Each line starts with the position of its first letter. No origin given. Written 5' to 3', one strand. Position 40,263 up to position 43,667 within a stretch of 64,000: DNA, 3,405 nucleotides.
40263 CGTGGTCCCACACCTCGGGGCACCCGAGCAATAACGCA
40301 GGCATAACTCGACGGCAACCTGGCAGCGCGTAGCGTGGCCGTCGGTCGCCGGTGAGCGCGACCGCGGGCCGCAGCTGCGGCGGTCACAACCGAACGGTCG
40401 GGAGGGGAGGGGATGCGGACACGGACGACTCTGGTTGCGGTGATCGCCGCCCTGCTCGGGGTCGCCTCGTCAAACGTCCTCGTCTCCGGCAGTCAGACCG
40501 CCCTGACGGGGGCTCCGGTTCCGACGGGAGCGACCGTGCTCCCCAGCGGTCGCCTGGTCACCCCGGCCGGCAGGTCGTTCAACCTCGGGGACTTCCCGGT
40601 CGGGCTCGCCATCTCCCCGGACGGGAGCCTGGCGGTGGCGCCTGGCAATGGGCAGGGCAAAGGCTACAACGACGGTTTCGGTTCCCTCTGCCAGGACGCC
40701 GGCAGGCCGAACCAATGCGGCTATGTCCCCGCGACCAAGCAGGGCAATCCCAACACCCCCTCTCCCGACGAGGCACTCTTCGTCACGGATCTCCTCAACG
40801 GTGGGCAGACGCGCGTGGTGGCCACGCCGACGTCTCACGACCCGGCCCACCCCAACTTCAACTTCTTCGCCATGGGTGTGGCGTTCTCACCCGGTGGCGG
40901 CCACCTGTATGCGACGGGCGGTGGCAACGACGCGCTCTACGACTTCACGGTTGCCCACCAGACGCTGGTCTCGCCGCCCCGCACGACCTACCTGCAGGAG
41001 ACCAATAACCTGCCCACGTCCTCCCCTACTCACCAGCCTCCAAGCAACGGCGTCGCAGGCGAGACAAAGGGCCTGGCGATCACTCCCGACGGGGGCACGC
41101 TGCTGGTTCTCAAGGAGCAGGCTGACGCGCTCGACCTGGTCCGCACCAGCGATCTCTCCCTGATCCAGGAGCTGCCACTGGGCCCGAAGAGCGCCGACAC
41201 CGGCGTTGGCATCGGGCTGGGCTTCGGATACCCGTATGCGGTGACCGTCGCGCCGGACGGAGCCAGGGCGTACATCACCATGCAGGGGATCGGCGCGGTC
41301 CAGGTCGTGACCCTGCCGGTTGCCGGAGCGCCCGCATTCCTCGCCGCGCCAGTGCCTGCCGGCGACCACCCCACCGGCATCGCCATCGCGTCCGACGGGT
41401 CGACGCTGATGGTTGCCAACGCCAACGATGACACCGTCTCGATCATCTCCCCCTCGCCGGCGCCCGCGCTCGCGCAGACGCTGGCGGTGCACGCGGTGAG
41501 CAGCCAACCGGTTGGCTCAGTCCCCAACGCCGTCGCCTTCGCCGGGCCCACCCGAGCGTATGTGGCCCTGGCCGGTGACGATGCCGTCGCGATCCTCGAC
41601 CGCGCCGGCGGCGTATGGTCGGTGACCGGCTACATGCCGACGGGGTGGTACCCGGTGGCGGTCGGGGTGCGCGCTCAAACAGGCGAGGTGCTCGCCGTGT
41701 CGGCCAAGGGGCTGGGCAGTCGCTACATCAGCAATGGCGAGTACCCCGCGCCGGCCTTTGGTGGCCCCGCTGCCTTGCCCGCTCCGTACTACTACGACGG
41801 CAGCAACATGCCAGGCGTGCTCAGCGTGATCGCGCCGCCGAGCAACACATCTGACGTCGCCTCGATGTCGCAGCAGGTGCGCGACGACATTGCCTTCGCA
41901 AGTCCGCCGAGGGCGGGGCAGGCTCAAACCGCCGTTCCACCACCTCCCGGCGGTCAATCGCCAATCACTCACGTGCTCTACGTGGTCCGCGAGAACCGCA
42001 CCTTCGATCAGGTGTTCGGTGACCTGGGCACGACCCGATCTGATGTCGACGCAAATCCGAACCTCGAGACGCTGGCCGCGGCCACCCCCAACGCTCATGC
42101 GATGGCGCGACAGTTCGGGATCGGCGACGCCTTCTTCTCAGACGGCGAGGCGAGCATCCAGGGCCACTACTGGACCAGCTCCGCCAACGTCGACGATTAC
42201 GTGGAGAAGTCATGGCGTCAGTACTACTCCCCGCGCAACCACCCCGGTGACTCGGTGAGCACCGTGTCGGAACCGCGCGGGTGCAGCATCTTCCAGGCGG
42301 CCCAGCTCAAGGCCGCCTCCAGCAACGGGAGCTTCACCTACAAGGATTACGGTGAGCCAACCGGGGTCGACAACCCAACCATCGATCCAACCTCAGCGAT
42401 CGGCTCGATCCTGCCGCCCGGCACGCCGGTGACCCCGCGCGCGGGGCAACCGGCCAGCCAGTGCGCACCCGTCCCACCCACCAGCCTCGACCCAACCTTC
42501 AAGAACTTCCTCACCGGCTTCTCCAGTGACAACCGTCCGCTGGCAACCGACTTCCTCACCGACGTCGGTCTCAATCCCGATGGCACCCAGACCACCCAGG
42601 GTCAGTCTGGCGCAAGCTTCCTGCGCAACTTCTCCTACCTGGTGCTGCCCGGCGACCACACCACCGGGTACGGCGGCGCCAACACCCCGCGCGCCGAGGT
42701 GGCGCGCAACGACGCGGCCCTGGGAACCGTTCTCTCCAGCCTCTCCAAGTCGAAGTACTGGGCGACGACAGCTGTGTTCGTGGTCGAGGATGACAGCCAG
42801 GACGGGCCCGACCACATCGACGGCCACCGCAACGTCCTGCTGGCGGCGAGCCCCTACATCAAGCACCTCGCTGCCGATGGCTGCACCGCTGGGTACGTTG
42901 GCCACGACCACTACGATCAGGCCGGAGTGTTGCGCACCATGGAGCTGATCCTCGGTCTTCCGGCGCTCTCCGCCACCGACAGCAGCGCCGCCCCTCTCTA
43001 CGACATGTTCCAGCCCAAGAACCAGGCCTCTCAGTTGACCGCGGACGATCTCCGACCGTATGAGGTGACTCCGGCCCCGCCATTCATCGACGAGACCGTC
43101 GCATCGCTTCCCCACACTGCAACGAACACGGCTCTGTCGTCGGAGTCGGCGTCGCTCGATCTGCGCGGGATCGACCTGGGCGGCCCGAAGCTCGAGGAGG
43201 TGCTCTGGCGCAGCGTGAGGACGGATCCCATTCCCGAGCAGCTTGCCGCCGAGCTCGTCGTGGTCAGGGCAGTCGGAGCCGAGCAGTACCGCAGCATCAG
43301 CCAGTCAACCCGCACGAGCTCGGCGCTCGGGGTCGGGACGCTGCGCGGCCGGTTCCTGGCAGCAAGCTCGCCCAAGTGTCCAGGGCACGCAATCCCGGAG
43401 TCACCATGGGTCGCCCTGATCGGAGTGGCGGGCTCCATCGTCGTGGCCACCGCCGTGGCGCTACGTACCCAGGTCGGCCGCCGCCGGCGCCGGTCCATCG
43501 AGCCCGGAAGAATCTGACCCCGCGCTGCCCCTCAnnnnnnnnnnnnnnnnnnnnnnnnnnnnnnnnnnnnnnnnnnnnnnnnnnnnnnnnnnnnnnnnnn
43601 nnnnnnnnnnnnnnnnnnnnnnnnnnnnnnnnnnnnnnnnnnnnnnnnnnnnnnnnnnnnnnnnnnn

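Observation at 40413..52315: Phosphate-scavenging island: five paralogous PF04185 phosphoesterases (PLC / AcpA-like) in 12 kb, several fused to beta-propellers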

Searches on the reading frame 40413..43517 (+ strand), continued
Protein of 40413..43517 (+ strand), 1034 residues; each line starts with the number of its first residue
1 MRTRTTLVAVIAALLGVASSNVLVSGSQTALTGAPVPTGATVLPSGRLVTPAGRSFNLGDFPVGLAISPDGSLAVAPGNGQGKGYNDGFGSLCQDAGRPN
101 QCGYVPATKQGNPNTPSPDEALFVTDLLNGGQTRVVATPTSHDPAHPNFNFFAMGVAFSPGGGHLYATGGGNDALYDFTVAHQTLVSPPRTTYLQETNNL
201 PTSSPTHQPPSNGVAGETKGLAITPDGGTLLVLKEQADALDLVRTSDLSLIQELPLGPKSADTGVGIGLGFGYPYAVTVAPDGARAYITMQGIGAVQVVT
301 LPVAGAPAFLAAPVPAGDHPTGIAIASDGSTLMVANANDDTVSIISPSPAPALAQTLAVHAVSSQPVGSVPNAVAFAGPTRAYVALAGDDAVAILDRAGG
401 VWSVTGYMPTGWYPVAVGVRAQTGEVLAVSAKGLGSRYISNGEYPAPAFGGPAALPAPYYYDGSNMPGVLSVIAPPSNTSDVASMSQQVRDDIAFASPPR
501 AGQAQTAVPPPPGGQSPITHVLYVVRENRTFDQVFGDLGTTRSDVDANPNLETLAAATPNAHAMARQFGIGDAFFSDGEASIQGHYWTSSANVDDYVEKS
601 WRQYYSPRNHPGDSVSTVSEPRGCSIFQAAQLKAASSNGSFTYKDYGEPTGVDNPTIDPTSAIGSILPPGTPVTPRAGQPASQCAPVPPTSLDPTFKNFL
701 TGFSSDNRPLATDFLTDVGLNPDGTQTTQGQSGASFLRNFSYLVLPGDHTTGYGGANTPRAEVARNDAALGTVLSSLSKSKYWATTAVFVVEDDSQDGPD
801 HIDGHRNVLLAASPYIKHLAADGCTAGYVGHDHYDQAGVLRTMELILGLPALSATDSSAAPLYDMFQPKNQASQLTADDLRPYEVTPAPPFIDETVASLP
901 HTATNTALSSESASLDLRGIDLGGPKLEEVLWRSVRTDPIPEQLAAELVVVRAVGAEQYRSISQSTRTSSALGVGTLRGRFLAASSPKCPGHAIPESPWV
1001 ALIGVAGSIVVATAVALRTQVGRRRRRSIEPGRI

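Call 41: predict_structure(alignment_id=A2)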
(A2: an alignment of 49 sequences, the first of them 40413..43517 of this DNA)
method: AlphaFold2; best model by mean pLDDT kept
length: 1034 residues; sequences in the alignment: 49
mean_pLDDT: 80.4   pTM: 0.81
mean pLDDT of the five models: 80.4, 78.8, 75.3, 75.2, 74.9
residues with pLDDT >= 90: 477; 70-90: 324; 50-70: 118; < 50: 115
segments of 3 or more residues with pLDDT < 50: 1-5, 16-32, 197-206, 264-267, 660-673, 971-987, 989-1034
pLDDT, mean of each block of 10 residues (from residue 1): 50 51 37 75 88 93 96 94 79 76 76 82 96 93 84 96 97 94 93 67 47 73 97 92 96 83 53 93 97 93 89 93 97 96 95 96 89 97 96 96 97 96 97 85 73 78 82 95 97 77 77 86 90 93 90 92 96 75 65 82 76 69 84 91 83 56 44 52 74 65 78 95 93 91 85 78 94 98 97 78 85 96 92 88 93 85 92 95 95 80 63 69 74 75 86 80 67 36 40 36 28 28 30 31
secondary structure, 60 per line:
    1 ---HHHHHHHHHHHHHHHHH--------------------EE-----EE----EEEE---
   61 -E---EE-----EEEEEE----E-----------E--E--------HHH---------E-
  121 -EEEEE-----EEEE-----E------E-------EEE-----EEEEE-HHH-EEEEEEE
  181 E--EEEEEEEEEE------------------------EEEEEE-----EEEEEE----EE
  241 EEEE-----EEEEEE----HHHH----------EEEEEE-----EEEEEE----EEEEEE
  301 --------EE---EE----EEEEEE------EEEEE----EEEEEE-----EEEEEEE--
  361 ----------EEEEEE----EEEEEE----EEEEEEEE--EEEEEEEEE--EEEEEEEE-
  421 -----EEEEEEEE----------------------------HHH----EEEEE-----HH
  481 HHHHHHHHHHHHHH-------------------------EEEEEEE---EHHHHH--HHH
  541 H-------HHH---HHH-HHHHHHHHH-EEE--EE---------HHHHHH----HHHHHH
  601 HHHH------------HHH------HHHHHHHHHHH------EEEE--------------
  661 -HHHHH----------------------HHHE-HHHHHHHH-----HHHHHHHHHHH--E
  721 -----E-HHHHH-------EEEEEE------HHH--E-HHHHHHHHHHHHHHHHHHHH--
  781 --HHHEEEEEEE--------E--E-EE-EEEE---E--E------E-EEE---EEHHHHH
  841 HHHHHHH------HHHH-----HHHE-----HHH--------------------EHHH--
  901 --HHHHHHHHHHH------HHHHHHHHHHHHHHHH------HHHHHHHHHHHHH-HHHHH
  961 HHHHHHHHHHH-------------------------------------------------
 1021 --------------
elements in order (helices of 4 or more, strands of 3 or more residues): H4-20 E54-57 E73-78 E122-126 E132-135 E156-158 E164-168 E174-181 E184-193 E218-223 E229-234 E239-244 E250-255 H260-263 E274-279 E285-290 E295-300 E320-325 E332-336 E341-346 E352-358 E371-376 E381-386 E391-398 E401-409 E412-419 E426-433 E469-473 H479-494 E520-526 H531-535 H538-541 H559-567 E569-571 H585-590 H595-604 H626-636 E643-646 H662-666 H694-701 H707-717 H728-732 E740-745 H759-778 E786-792 E809-812 E828-830 H836-847 H854-857 H903-913 H920-935 H942-954 H956-971

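Call 47: fold_search(model_id=the predicted structure, library=pdb)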
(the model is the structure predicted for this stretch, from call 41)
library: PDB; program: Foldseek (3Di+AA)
matches with E <= 10: 1882; with E <= 0.001: 1536
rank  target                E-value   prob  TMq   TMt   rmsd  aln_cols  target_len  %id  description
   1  1l0q_A                2.2e-15  1.00  0.22  0.57   3.7       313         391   21  Tandem YVTN beta-propeller and PKD domains from an archaeal surface layer protein (released 2002-11-06)
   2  2z2n                  4.2e-13  1.00  0.23  0.76   5.7       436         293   11  Crystal Structure of selenomethionine substituted virginiamycin B lyase from Staphylococcus aureus (released 2007-06-19)
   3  3u4y_A                5.3e-13  1.00  0.22  0.65   5.3       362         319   15  The crystal structure of a functionally unknown protein (Dtox_1751) from Desulfotomaculum acetoxidans DSM 771. (released 2011-10-26)
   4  5c2v_B                1.7e-12  1.00  0.24  0.65   6.2       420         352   14  Kuenenia stuttgartiensis Hydrazine Synthase (released 2015-10-14)
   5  4qrj_A                2.0e-12  1.00  0.23  0.63   7.6       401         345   13  Crystal structure of a putative 6-phosphogluconolactonase (BACUNI_04672) from Bacteroides uniformis ATCC 8492 at 2.20  (released 2014-07-23)
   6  3u4y_B                3.4e-12  1.00  0.22  0.66   5.0       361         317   14  The crystal structure of a functionally unknown protein (Dtox_1751) from Desulfotomaculum acetoxidans DSM 771. (released 2011-10-26)
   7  6igb_A                4.0e-12  1.00  0.23  0.61   7.1       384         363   17  the structure of Pseudomonas aeruginosa Periplasmic gluconolactonase, PpgL (released 2018-11-21)
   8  2qc5                  4.2e-12  1.00  0.24  0.77   5.5       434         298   11  Streptogramin B lyase structure (released 2008-10-14)
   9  6nau_A                5.5e-12  1.00  0.23  0.68   4.0       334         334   13  1.55 Angstrom Resolution Crystal Structure of 6-phosphogluconolactonase from Klebsiella pneumoniae (released 2018-12-19)
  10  9m58_B                6.1e-12  1.00  0.19  0.45  13.4       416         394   16  Cu/Zn-superoxide dismutase from Deinococcus radiodurans (Calcium-free) (released 2025-09-24)
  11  4qrj_B                6.8e-12  1.00  0.22  0.61   7.0       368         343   13  Crystal structure of a putative 6-phosphogluconolactonase (BACUNI_04672) from Bacteroides uniformis ATCC 8492 at 2.20  (released 2014-07-23)
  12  3bws_A                8.4e-12  1.00  0.25  0.60   3.9       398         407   12  Crystal structure of the leptospiral antigen Lp49 (released 2008-10-07)
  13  1ri6                  1.1e-11  1.00  0.22  0.63   6.8       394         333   14  Structure of a putative isomerase from E. coli (released 2003-11-25)
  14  1erj_B                1.2e-11  1.00  0.24  0.66   6.3       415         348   13  CRYSTAL STRUCTURE OF THE C-TERMINAL WD40 DOMAIN OF TUP1 (released 2000-07-26)
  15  5nuv                  1.5e-11  1.00  0.24  0.78   5.4       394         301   12  Structure of the WD40-domain of human ATG16L1 (released 2017-07-19)
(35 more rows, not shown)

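Call 73: find_encoding_contigs(protein=P0137, flank=10000, max_places=2)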
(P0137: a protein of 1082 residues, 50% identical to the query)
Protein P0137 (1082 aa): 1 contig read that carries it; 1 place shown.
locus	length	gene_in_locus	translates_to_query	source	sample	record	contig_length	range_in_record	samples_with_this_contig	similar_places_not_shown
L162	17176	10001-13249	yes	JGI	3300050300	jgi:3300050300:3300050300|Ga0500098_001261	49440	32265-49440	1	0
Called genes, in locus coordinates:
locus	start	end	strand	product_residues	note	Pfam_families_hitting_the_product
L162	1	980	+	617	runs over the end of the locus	PF00082:Peptidase_S8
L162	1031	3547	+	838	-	PF00990:GGDEF, PF00563:EAL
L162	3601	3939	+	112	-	PF13397:RbpA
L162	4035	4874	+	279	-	PF00188:CAP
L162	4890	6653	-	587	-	PF00069:Pkinase, PF07714:PK_Tyr_Ser-Thr, PF01636:APH (faint)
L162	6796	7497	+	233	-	PF01625:PMSR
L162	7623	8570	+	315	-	PF00005:ABC_tran, PF13304:AAA_21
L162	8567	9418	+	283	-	PF12730:ABC2_membrane_4 (weak)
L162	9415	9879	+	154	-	-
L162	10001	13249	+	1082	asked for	PF04185:Phosphoesterase (weak)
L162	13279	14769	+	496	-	PF04185:Phosphoesterase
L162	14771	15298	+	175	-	-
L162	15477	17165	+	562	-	-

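Call 78: search_protein_families(library=pfam, proteins=[P0124, P0180], max_evalue=0.001)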
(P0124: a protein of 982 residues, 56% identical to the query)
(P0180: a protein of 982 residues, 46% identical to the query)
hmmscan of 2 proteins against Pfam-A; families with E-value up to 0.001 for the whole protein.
P0124 (982 aa): 3 families
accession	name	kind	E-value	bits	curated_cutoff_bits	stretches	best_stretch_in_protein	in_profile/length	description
PF10282.15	Lactonase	-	1.2e-13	51.4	21.7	1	195-381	148-324/344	Lactonase, 7-bladed beta-propeller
PF04185.19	Phosphoesterase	-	1.1e-07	31.9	23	1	551-811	1-286/356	Phosphoesterase family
PF21783.3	YNCE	-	0.00088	19.1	27.1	1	343-382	65-104/339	YNCE-like beta-propeller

P0180 (982 aa): 5 families
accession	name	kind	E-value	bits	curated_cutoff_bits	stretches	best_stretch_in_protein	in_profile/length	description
PF10282.15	Lactonase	-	9e-13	48.6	21.7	1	234-346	197-318/344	Lactonase, 7-bladed beta-propeller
PF04185.19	Phosphoesterase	-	1e-09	38.5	23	1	759-846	254-353/356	Phosphoesterase family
PF08450.18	SGL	-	7.9e-07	29.4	26.3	0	319-395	134-209/246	SMP-30/Gluconolactonase/LRE-like region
PF21783.3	YNCE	-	7.6e-06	25.9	27.1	1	232-404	74-233/339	YNCE-like beta-propeller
PF07676.18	PD40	-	4.1e-05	23.8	20.9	0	178-188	14-24/38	WD40-like Beta Propeller Repeat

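Call 81: find_encoding_contigs(protein=P0122, flank=6000, max_places=2)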
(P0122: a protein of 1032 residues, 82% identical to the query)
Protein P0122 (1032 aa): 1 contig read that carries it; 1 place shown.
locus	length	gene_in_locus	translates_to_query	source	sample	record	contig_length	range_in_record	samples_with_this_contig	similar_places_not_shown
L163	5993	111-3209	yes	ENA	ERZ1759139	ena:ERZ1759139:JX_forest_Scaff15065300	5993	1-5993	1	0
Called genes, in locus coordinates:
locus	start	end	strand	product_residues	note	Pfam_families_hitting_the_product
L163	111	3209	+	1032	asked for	PF10282:Lactonase (weak), PF04185:Phosphoesterase (faint)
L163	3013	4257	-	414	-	PF04185:Phosphoesterase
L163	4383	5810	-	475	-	PF04185:Phosphoesterase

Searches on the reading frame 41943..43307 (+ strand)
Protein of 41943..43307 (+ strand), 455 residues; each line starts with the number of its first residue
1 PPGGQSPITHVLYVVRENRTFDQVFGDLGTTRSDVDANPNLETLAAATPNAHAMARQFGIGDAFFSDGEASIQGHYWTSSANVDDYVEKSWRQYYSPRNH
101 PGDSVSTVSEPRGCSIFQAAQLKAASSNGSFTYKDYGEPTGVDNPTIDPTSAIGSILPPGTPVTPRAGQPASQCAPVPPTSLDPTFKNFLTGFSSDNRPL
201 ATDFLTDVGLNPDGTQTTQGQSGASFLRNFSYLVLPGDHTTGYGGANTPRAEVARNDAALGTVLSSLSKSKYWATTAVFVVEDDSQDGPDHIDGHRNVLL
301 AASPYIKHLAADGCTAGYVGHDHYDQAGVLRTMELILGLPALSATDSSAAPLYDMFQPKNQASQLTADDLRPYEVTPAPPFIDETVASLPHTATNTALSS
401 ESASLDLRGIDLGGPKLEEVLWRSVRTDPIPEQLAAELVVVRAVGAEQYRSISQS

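Call 62: search_solved_structures(query=window:41943-43307:+, max_evalue=1, show_alignments=2)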
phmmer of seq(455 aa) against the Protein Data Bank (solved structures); distinct sequences matched with E-value up to 1: 5.
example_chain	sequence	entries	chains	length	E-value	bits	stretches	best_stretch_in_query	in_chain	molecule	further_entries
2d1g_A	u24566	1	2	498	1.6e-07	33.7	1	230-357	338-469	acid phosphatase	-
2vgd_A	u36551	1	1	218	0.12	14.4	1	59-136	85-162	ENXYN11A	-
2vuj_A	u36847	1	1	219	0.12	14.4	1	59-136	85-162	GH11 XYLANASE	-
2vul_A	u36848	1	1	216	0.25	13.3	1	61-136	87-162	GH11 XYLANASE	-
1hix_A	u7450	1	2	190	0.68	11.9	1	51-137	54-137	ENDO-1,4-BETA-XYLANASE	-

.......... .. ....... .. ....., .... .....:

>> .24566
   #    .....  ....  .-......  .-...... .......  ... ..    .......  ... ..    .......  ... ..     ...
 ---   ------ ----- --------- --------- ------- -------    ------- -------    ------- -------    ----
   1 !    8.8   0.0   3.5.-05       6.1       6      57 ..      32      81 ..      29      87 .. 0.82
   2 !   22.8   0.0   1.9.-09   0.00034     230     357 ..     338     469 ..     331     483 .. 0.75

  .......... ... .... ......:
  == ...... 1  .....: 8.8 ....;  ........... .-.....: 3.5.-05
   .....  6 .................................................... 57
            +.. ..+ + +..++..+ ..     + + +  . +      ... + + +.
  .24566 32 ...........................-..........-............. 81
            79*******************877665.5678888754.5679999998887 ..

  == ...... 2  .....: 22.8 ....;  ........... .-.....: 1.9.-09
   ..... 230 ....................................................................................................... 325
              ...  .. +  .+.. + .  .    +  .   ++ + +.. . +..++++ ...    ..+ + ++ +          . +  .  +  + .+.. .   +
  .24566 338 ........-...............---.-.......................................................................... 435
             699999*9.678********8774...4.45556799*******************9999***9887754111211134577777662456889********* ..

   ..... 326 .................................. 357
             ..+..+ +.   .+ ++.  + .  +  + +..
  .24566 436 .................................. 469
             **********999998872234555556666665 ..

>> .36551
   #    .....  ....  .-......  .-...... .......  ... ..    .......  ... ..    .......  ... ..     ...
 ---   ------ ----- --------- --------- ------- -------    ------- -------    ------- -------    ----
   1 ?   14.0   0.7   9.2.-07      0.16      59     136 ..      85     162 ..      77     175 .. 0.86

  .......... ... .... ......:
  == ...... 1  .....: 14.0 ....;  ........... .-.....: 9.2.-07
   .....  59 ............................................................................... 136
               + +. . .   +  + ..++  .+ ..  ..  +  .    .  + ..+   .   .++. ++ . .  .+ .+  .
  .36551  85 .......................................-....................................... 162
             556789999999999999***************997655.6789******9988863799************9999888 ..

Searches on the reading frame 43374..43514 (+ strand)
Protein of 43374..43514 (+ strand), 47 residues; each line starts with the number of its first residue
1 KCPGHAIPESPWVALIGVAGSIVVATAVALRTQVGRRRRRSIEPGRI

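Call 52: search_protein_families(library=ncbifam, proteins=[window:43374-43514:+], max_evalue=10)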
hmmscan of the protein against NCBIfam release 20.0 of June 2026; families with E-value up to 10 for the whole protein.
seq(47 aa): 0 families
